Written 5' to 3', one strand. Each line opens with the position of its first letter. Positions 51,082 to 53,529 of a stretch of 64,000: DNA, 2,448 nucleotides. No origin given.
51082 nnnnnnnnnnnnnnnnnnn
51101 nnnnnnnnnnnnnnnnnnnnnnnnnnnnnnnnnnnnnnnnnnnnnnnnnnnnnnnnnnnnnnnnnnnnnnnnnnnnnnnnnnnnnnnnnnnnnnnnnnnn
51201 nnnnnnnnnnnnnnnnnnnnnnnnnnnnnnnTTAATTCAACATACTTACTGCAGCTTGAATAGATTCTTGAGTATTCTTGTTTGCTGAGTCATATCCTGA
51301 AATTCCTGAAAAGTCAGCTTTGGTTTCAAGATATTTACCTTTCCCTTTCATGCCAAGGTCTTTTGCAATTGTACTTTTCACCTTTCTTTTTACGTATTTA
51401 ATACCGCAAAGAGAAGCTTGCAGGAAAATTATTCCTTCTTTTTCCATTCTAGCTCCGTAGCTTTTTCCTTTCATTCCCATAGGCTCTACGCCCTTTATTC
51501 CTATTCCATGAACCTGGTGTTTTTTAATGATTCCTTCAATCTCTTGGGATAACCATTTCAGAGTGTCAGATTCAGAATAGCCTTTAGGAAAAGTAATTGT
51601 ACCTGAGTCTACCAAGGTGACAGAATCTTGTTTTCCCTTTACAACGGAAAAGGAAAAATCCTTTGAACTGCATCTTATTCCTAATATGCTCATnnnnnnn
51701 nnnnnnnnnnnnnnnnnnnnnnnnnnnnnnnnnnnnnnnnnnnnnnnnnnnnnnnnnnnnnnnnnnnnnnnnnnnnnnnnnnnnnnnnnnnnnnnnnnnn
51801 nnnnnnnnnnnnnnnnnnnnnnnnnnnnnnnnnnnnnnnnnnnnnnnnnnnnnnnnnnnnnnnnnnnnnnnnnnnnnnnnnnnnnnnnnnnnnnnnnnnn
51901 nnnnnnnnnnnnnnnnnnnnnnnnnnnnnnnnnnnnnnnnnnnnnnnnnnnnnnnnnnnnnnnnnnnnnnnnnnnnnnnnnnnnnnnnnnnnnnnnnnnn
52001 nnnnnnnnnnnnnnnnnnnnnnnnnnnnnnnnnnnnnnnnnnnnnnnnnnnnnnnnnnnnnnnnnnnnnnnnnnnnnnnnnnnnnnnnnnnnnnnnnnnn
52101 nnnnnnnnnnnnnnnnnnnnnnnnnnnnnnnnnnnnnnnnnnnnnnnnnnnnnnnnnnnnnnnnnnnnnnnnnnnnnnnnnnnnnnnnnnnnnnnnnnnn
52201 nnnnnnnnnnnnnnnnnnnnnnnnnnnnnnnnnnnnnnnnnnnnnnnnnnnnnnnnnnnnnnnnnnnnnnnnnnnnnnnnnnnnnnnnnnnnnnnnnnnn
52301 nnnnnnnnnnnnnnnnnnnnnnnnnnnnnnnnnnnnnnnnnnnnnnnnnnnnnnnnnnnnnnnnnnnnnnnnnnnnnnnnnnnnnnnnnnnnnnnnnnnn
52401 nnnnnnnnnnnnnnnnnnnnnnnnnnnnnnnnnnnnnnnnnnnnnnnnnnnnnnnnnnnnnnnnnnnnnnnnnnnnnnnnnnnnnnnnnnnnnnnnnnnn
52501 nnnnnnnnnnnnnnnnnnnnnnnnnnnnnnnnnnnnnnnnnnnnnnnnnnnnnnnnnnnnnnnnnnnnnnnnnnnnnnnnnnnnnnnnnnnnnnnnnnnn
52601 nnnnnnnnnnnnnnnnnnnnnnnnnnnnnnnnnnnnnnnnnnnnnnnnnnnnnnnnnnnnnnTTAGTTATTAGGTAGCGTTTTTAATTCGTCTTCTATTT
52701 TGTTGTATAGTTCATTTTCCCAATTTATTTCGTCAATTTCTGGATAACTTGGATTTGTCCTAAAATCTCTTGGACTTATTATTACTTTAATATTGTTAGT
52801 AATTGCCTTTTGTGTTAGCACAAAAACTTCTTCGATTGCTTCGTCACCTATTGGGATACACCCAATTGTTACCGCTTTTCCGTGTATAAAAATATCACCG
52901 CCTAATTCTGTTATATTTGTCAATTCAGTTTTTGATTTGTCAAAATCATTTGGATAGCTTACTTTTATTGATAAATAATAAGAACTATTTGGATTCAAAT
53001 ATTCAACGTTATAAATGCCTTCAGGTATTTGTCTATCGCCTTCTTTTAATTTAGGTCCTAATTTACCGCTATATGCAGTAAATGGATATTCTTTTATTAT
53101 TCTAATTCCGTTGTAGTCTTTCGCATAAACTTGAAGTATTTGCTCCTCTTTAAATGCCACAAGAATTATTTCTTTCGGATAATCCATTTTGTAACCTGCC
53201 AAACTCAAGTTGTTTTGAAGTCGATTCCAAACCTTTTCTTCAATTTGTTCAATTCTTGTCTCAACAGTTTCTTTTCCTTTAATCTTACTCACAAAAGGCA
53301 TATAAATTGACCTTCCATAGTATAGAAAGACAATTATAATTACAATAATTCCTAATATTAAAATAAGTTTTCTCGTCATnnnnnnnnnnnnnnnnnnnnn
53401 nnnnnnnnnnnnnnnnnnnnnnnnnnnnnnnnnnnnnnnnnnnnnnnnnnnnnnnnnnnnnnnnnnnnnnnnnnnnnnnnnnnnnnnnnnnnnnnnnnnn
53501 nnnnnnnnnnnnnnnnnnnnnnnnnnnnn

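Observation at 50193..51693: Tightly coupled operon of a degenerate RuvC/RNase H-like small protein and a stand-alone Hanks kinase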

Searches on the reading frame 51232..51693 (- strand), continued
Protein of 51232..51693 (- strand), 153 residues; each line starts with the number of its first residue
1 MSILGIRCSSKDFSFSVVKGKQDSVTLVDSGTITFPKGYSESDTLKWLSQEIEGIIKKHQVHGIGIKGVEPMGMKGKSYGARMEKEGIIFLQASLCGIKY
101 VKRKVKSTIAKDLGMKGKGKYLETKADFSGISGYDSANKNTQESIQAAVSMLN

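Call 110: search_protein_families(library=pfam, proteins=[L100:4571-5743:+, L100:7558-8364:+, L105:1706-5923:+, L105:7737-9380:+, L110:3195-5060:+, L110:7724-8731:-, L117:4237-5745:+, L117:7631-10603:-, L123:3611-5236:-, L128:26-3532:-], max_evalue=0.00001)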
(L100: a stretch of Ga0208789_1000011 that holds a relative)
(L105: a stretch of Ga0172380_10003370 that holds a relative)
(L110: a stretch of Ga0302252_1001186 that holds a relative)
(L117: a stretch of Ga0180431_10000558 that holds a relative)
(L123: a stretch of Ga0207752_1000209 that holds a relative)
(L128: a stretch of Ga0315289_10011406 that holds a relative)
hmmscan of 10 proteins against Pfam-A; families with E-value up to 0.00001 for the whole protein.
L100:4571-5743:+ (391 aa): 1 family
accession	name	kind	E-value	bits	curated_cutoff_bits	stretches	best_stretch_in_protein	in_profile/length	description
PF02661.23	Fic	-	3.1e-17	63.7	24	1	122-224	2-91/93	Fic/DOC family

L100:7558-8364:+ (269 aa): 1 family
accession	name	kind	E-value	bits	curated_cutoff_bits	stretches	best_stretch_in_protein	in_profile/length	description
PF00849.27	PseudoU_synth_2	-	6.2e-28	98.4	26.8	1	53-204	1-151/152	RNA pseudouridylate synthase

L105:1706-5923:+ (1406 aa): 1 family
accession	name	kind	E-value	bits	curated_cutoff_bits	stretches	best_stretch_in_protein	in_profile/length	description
PF13020.12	NOV_C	-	8.9e-10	38.9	22.1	1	1279-1353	27-86/91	Protein NO VEIN, C-terminal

L105:7737-9380:+ (548 aa): 2 families
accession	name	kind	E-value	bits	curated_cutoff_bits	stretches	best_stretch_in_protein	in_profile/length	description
PF02384.22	N6_Mtase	-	5.4e-15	55.9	20.4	1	23-147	22-138/311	N-6 DNA Methylase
PF07669.17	Eco57I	-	1.8e-10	41.6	25.3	1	88-254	33-171/171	Eco57I restriction-modification methylase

L110:3195-5060:+ (622 aa): 2 families
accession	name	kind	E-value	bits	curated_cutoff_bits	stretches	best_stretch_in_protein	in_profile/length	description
PF04471.18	Mrr_cat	-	2.5e-31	108.6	21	1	477-593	2-115/115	Restriction endonuclease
PF22722.2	NA-iREase1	-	4.5e-09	36.7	27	1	493-577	6-89/106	NACHT-associated inactive Restriction Endonuclease 1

L110:7724-8731:- (335 aa): 2 families
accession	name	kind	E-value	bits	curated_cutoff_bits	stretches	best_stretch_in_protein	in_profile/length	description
PF13683.12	rve_3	-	9.8e-12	44.9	26.5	1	212-278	2-67/67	Integrase core domain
PF00665.32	rve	-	5.9e-09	36.5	32.6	1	123-223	4-102/102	Integrase core domain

L117:4237-5745:+ (503 aa): 3 families
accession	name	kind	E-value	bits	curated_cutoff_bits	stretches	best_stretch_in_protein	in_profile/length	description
PF18134.7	AGS_C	-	5.4e-33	114.2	26.7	1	378-503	3-129/129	Adenylyl/Guanylyl and SMODS C-terminal sensor domain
PF18144.7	SMODS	-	3.8e-11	43.9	26.5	1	14-146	7-135/164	Second Messenger Oligonucleotide or Dinucleotide Synthetase domain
PF21654.3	DncV-like_NTFase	-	1.6e-08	35.8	24.9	1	54-138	1-87/90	Cyclic GMP-AMP synthase DncV-like, nucleotidyltransferase domain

L117:7631-10603:- (990 aa): 1 family
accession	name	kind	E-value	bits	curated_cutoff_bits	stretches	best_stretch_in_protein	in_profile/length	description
PF04465.17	DUF499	-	2.9e-30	105.3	23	1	159-817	24-693/1024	Protein of unknown function (DUF499)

L123:3611-5236:- (541 aa): 1 family
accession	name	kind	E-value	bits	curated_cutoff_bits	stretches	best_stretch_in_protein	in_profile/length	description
PF01208.23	URO-D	-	2.2e-22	80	23.9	1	236-454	125-346/346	Uroporphyrinogen decarboxylase (URO-D)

L128:26-3532:- (1168 aa): 6 families
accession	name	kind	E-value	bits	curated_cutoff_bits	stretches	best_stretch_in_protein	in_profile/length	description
PF18766.7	SWI2_SNF2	-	1.3e-27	97.4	26.7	1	302-538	1-189/221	SWI2/SNF2 ATPase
PF04326.19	SLFN_AlbA_2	-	5.6e-18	66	25.3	1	1016-1153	1-117/118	Schlafen, AlbA_2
PF04313.20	HSDR_N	-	1.7e-17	64.4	25.1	1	140-227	108-195/198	Type I restriction enzyme R protein N terminus (HSDR_N)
PF04851.21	ResIII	-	1.3e-15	58.1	22.5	1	299-450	4-148/164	Type III restriction enzyme, res subunit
PF22679.2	T1R_D3-like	-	1.4e-11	45.4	27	1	650-723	77-153/158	Type I restriction enzyme subunit R domain 3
PF00270.35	DEAD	-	4.5e-07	30.2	26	1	319-501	13-161/167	DEAD/DEAH box helicase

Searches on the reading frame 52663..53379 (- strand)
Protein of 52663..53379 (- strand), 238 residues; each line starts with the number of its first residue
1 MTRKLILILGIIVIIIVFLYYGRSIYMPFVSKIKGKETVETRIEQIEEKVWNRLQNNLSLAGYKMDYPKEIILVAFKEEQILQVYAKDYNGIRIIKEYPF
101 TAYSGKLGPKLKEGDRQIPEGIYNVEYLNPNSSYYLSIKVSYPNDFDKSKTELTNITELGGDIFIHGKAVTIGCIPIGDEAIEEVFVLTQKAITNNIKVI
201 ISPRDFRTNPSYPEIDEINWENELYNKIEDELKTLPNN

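Call 3: search_protein_families(library=pfam, proteins=[window:52663-53379:-], max_evalue=1)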
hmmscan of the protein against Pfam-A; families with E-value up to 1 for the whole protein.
window:52663-53379:- (238 aa): 2 families
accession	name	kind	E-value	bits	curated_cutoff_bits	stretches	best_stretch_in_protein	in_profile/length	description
PF03734.19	YkuD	-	1.1e-07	33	23.4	1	72-192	4-141/146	L,D-transpeptidase catalytic domain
PF11044.13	TMEMspv1-c74-12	-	0.075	13.6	25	1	5-47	5-46/49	Plectrovirus spv1-c74 ORF 12 transmembrane protein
